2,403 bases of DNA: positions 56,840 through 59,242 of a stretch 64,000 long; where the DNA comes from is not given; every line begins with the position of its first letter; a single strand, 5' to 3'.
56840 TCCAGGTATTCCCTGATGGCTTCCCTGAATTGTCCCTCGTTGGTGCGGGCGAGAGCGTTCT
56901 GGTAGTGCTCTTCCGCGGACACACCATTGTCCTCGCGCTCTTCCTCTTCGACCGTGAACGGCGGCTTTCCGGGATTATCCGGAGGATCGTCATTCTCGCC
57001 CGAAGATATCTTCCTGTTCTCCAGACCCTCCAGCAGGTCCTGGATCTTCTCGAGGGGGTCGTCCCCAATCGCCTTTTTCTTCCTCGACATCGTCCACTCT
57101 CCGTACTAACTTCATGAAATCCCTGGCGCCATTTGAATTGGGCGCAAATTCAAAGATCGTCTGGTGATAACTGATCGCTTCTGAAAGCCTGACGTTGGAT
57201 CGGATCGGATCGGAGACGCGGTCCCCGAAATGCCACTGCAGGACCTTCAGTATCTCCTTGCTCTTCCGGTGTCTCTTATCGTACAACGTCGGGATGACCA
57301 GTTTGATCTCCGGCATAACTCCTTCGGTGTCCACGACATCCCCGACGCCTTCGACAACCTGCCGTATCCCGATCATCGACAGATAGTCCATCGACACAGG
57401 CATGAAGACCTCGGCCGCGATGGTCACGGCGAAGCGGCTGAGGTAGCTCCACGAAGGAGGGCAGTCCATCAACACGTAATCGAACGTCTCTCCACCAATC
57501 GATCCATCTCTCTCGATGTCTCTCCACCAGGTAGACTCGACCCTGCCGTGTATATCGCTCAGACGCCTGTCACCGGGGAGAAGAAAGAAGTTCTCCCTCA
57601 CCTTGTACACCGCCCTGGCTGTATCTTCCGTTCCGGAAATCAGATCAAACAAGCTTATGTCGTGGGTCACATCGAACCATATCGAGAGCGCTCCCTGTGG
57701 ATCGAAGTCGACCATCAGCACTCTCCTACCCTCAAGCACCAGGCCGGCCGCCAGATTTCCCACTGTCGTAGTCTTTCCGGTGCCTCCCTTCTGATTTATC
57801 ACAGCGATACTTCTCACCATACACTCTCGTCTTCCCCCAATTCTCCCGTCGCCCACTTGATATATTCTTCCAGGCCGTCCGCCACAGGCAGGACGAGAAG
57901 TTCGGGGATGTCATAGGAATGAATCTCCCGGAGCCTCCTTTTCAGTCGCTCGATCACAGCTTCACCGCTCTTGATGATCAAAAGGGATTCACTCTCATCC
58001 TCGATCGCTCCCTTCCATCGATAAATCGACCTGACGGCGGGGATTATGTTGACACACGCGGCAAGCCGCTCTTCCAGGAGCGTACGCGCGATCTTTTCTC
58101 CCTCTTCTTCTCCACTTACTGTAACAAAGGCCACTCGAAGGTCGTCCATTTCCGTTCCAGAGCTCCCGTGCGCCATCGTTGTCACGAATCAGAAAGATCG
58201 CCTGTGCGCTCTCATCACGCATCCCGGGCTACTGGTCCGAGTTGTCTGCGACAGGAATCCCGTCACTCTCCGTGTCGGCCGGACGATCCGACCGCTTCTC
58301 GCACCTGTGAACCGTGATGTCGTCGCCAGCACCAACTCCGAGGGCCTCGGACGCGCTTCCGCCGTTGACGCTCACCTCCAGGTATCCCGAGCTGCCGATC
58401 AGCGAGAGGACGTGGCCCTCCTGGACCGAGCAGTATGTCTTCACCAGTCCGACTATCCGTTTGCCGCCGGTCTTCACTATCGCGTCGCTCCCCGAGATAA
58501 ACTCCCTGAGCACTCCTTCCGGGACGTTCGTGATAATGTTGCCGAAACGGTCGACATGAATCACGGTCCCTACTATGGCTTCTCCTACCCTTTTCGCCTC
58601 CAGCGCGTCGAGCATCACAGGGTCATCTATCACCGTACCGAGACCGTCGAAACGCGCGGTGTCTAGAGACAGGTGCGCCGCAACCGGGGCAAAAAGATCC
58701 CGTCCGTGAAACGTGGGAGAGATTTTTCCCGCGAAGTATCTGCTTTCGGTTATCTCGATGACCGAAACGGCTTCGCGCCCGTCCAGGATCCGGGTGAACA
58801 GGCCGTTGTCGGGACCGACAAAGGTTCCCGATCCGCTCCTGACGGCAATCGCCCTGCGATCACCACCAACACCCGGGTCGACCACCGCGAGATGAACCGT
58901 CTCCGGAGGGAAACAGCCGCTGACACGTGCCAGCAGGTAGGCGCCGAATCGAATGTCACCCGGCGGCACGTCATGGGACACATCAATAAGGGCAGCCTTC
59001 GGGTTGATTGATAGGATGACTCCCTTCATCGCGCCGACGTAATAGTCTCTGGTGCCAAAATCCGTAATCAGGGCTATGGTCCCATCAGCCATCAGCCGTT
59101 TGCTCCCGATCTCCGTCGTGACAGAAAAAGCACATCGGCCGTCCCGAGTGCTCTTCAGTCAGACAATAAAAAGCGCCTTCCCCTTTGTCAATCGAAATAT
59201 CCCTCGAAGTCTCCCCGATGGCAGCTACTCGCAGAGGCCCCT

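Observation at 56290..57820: Orphan ParA plus a TPR partner with a ParA-activator-like N-terminal peptide: candidate new cargo-positioning system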

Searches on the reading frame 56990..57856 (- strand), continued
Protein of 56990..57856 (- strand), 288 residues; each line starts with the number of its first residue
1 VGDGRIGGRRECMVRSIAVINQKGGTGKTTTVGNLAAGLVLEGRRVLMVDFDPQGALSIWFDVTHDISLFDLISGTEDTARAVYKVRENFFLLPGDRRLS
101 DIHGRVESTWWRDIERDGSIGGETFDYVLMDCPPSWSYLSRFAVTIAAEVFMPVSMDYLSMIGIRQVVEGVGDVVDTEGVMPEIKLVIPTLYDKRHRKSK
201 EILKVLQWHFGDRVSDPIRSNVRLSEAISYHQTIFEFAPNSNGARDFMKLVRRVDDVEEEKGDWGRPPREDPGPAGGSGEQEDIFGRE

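Call 45: search_solved_structures(query=window:56990-57820:-, max_evalue=1e-10, show_alignments=3)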
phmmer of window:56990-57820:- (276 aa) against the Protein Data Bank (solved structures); distinct sequences matched with E-value up to 1e-10: 11.
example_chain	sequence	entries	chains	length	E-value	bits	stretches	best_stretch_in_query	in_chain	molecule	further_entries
1wcv_1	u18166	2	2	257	1e-32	116.8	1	2-248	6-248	SEGREGATION PROTEIN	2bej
2bek_A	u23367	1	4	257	1.4e-31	113.1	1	2-248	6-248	SEGREGATION PROTEIN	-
4pfs_A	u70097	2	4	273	1.2e-28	103.4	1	1-223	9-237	Cobyrinic Acid a,c-diamide synthase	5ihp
5if9_A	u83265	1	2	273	2.1e-28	102.6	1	2-223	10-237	Cobyrinic Acid a,c-diamide synthase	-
8ray_B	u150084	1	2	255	1.9e-23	86.4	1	3-241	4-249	ParA family protein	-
6iub_A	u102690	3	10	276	3.7e-18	69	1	3-241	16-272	SpoOJ regulator (Soj)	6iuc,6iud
8jmj_A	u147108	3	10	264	4.1e-17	65.6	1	3-241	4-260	SpoOJ regulator (Soj)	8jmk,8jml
1ion_A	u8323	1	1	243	5.9e-13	52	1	1-138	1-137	PROBABLE CELL DIVISION INHIBITOR MIND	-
1g3q_A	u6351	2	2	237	1.1e-12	51.1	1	2-140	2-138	CELL DIVISION INHIBITOR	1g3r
6non_A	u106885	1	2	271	4.3e-11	45.9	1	3-147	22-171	Cobyrinic acid ac-diamide synthase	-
6noo_A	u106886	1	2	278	4.6e-11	45.8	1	3-147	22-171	Maintenance of carboxysome positioning A protein, MCDA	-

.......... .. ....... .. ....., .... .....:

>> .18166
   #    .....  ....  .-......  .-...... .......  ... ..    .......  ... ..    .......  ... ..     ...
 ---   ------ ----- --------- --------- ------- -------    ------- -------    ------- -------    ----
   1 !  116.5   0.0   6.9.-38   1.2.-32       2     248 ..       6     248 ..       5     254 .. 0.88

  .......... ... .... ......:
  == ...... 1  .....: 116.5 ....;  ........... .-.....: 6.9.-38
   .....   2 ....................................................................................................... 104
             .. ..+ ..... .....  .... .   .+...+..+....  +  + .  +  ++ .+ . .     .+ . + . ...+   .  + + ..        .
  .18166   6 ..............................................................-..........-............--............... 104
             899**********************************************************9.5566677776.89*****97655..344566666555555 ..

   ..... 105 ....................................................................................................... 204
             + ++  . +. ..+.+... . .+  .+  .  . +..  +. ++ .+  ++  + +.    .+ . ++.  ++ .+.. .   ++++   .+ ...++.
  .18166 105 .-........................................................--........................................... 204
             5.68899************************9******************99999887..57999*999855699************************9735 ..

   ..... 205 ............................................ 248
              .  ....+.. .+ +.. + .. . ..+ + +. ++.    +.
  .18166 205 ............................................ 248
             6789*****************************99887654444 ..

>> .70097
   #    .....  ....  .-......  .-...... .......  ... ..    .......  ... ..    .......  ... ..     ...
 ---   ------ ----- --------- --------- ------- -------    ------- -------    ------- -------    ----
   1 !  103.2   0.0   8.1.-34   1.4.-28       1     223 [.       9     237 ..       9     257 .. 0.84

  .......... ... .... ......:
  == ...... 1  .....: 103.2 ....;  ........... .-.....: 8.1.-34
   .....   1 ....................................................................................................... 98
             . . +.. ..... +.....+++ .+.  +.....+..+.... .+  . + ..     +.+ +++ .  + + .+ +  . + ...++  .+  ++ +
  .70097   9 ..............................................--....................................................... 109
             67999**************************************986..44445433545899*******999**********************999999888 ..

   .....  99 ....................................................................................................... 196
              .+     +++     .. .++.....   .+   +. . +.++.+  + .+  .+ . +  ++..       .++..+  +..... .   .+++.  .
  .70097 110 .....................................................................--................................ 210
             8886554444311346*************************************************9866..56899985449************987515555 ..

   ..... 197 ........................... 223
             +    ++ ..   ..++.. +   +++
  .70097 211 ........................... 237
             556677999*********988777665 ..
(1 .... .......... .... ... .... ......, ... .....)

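Call 47: find_encoding_contigs(protein=P0134, flank=4000, max_places=1)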
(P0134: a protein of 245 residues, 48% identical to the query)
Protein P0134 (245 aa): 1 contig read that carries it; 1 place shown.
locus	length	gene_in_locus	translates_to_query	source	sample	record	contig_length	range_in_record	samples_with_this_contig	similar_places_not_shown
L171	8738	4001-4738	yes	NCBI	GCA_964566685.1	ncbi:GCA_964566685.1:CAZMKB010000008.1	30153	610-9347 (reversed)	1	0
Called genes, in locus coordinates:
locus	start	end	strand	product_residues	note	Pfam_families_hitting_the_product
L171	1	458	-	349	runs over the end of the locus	PF13527:Acetyltransf_9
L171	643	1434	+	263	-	PF01887:SAM_HAT_N, PF20257:SAM_HAT_C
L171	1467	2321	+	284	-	PF00483:NTP_transferase, PF12804:NTP_transf_3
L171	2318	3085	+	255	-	PF23023:Anti-Pycsar_Apyc1, PF00753:Lactamase_B, PF12706:Lactamase_B_2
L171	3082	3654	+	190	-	PF00293:NUDIX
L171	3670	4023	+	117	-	PF03091:CutA1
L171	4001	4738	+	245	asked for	PF00142:Fer4_NifH, PF01656:CbiA, PF02374:ArsA_ATPase (weak), PF06564:CBP_BcsQ, PF07015:VirC1 (faint), PF09140:MipZ (weak), PF10609:ParA, PF13614:AAA_31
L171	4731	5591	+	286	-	-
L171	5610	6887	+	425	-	PF02844:GARS_N, PF01071:GARS_A, PF02655:ATP-grasp_3 (weak), PF02786:CPSase_L_D2 (weak), PF02222:ATP-grasp (weak), PF02843:GARS_C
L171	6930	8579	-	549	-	PF14885:GHL15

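Call 48: find_encoding_contigs(protein=P0156, flank=4000, max_places=1)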
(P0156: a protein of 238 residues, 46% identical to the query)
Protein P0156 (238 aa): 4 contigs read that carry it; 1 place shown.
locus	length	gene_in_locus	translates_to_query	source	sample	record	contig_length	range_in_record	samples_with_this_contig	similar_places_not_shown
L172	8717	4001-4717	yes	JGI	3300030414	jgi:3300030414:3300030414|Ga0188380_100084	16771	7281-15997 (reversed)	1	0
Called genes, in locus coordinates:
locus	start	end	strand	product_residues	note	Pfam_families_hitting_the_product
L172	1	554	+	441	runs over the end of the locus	?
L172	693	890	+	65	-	PF13560:HTH_31, PF01381:HTH_3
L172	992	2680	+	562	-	PF08241:Methyltransf_11 (faint), PF13649:Methyltransf_25 (faint), PF13847:Methyltransf_31 (faint), PF01555:N6_N4_Mtase, PF18780:HNH_repeat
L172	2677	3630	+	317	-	PF26568:RE_BanI_C (faint), PF04556:DpnII (weak)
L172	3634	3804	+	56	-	-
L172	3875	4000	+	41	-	PF13614:AAA_31 (weak)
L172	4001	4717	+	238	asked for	PF00142:Fer4_NifH, PF01656:CbiA, PF02374:ArsA_ATPase (faint), PF06564:CBP_BcsQ, PF09140:MipZ, PF10609:ParA, PF13614:AAA_31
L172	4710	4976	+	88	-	-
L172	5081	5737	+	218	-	PF04492:Phage_rep_O (weak)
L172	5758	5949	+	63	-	-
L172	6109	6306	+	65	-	-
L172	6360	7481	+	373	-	PF13360:PQQ_2 (weak)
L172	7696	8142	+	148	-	-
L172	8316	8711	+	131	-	-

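Call 49: find_encoding_contigs(protein=P0178, flank=4000, max_places=1)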
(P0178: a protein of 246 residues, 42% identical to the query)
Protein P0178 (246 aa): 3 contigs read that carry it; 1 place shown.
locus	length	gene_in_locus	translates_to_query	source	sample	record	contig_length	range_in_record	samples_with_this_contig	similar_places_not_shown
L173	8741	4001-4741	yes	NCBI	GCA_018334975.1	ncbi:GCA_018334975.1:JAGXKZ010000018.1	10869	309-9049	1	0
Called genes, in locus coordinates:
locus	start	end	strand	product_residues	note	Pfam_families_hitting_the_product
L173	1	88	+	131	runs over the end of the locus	PF04101:Glyco_tran_28_C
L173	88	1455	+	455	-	PF01225:Mur_ligase, PF08245:Mur_ligase_M, PF02875:Mur_ligase_C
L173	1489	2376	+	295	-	PF01565:FAD_binding_4, PF02873:MurB_C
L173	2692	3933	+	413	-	PF11104:PilM_2 (faint), PF02491:SHS2_FTSA, PF06277:EutA (weak), PF06723:MreB_Mbl, PF14450:FtsA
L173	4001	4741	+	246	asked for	PF00142:Fer4_NifH, PF01656:CbiA, PF02374:ArsA_ATPase, PF06564:CBP_BcsQ, PF09140:MipZ, PF10609:ParA (weak), PF13614:AAA_31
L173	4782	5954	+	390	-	PF00091:Tubulin, PF12327:FtsZ_C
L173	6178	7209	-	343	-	PF00365:PFK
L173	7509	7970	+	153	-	PF01288:HPPK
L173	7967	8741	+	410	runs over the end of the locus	PF10150:RNase_E_G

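Call 50: find_encoding_contigs(protein=P0147, flank=4000, max_places=1)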
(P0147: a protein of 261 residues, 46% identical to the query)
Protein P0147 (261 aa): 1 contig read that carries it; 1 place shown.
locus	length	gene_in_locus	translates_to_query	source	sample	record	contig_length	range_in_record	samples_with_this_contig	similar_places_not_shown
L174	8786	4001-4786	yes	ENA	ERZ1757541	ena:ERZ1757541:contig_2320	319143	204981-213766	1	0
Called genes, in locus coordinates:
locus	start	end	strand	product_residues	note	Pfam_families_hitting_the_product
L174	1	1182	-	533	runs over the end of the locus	PF08378:NERD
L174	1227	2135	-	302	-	PF09924:LPG_synthase_C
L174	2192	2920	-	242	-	PF00702:Hydrolase, PF13419:HAD_2, PF13242:Hydrolase_like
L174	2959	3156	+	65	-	-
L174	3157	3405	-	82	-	PF13242:Hydrolase_like (weak)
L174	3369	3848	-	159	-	PF00702:Hydrolase, PF13419:HAD_2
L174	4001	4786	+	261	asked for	PF00142:Fer4_NifH (faint), PF01656:CbiA, PF06564:CBP_BcsQ (weak), PF09140:MipZ (weak), PF10609:ParA (weak), PF13614:AAA_31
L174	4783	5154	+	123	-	-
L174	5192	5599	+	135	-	PF04754:Transposase_31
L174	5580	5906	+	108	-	PF04754:Transposase_31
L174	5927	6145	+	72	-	-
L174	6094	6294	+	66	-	-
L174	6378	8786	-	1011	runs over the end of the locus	PF02091:tRNA-synt_2e, PF02092:tRNA_synt_2f, PF05746:DALR_1 (faint)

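Call 86: predict_structure(alignment_id=A1)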
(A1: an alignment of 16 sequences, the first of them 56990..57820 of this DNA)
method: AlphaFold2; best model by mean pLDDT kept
length: 276 residues; sequences in the alignment: 16
mean_pLDDT: 75.7   pTM: 0.77
mean pLDDT of the five models: 75.7, 74.4, 72.6, 71.3, 59.0
residues with pLDDT >= 90: 56; 70-90: 157; 50-70: 19; < 50: 44
segments of 3 or more residues with pLDDT < 50: 210-222, 246-276
pLDDT, mean of each block of 10 residues (from residue 1): 87 74 89 93 87 89 78 91 91 78 75 92 84 88 72 79 78 87 82 88 77 45 61 84 56 32 33 33
secondary structure, 60 per line:
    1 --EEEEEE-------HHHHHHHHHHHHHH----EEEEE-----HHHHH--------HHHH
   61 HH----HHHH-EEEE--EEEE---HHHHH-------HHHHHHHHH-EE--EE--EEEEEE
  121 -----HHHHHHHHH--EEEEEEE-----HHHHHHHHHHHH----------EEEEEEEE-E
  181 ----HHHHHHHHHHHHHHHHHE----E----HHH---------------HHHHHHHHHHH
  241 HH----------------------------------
elements in order: E3-8 H16-29 E34-38 H44-48 H57-62 H67-70 E72-75 E78-81 H85-89 H97-105 E115-120 H126-134 E137-143 H149-160 E171-178 H185-201 H230-242

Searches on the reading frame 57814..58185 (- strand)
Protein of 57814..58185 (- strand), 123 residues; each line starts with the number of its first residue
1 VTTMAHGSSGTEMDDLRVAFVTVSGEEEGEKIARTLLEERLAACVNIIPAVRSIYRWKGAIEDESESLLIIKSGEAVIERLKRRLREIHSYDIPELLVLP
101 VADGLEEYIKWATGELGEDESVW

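Call 3: search_protein_families(library=pfam, proteins=[window:57814-58185:-], max_evalue=0.01)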
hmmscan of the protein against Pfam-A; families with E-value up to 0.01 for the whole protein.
window:57814-58185:- (123 aa): 1 family
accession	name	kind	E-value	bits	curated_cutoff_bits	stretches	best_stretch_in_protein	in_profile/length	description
PF03091.20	CutA1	-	3.9e-34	116.8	22.4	1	18-113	2-97/99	CutA1 divalent ion tolerance protein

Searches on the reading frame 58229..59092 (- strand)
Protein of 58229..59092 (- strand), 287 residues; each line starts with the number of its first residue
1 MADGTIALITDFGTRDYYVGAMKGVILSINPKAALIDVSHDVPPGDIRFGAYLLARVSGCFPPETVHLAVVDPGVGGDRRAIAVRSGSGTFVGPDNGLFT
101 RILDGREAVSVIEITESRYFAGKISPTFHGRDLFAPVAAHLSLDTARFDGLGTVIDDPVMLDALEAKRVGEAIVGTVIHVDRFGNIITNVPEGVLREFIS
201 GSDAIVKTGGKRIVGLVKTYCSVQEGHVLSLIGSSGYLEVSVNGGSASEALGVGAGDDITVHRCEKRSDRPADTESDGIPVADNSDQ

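Call 3: search_protein_families(library=pfam, proteins=[window:58229-59092:-], max_evalue=0.01)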
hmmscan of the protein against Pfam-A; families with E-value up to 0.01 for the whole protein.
window:58229-59092:- (287 aa): 2 families
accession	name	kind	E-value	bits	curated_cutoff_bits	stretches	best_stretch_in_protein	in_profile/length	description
PF01887.21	SAM_HAT_N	-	1e-53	181.4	26.3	1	6-145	1-139/145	SAM hydroxide adenosyltransferase N-terminal domain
PF20257.3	SAM_HAT_C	-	6.6e-25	87.7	25.5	1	175-260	1-84/84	SAM hydroxide adenosyltransferase C-terminal domain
